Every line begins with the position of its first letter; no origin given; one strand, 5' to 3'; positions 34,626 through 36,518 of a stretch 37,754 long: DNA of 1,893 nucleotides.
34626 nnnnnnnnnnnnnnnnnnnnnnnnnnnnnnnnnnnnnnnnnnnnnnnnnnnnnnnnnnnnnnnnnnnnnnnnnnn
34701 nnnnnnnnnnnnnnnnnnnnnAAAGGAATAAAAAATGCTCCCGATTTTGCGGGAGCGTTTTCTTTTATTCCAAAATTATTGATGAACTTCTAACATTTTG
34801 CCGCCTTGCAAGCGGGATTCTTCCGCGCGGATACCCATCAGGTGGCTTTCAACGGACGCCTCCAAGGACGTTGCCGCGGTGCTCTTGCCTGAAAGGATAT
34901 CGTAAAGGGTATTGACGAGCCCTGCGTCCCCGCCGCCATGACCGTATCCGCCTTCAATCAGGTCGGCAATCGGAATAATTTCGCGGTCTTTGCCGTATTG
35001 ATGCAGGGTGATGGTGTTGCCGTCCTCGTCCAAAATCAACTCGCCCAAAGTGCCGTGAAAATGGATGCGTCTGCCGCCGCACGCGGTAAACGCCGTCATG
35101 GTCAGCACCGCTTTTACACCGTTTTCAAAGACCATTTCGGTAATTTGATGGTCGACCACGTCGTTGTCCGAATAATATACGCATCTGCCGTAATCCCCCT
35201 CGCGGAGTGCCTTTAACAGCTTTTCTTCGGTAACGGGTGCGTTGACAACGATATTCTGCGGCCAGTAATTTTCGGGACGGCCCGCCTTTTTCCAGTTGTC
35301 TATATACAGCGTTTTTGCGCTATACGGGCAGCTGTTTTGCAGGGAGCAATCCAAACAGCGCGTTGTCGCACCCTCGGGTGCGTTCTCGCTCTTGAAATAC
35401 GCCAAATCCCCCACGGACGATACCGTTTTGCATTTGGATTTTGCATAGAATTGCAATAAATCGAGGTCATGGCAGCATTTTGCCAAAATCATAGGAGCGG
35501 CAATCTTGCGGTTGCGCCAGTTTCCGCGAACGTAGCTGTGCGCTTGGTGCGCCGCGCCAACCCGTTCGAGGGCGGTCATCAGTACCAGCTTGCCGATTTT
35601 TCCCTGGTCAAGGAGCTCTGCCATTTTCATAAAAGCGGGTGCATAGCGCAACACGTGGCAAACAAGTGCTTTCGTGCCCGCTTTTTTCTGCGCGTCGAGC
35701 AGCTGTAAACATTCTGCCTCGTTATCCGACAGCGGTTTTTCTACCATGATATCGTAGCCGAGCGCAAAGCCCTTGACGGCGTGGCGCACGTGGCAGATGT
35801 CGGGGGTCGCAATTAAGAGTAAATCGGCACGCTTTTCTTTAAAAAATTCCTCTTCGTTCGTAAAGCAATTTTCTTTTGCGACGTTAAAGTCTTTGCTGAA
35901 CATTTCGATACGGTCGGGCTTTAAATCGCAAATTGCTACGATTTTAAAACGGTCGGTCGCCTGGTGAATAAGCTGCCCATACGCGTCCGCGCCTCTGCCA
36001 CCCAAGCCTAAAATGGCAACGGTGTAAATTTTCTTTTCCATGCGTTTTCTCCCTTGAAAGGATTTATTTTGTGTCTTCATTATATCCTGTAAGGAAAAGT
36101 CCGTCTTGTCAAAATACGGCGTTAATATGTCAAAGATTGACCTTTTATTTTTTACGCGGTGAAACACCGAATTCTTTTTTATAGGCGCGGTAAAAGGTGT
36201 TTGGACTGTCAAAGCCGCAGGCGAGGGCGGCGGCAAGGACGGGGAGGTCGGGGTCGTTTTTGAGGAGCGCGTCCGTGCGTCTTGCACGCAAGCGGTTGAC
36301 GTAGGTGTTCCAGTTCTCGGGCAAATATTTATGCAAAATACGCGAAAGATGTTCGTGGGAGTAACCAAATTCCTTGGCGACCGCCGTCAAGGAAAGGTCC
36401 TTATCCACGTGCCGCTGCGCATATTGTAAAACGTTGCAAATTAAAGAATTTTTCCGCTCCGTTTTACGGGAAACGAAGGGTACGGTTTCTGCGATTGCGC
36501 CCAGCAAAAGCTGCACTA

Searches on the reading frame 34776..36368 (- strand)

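Call 9: search_protein_families(library=pfam, proteins=[window:34776-36368:-])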
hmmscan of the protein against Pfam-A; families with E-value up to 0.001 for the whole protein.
window:34776-36368:- (530 aa): 3 families
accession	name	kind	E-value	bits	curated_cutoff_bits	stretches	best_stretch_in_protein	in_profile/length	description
PF01408.29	GFO_IDH_MocA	-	5.6e-17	63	24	1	116-236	2-118/120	Oxidoreductase family, NAD-binding Rossmann fold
PF22725.1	GFO_IDH_MocA_C3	-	2.7e-11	44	27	1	246-321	1-73/124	GFO/IDH/MocA C-terminal domain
PF02894.22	GFO_IDH_MocA_C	-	1.9e-07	31.6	22.9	1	251-522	2-213/218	Oxidoreductase family, C-terminal alpha/beta domain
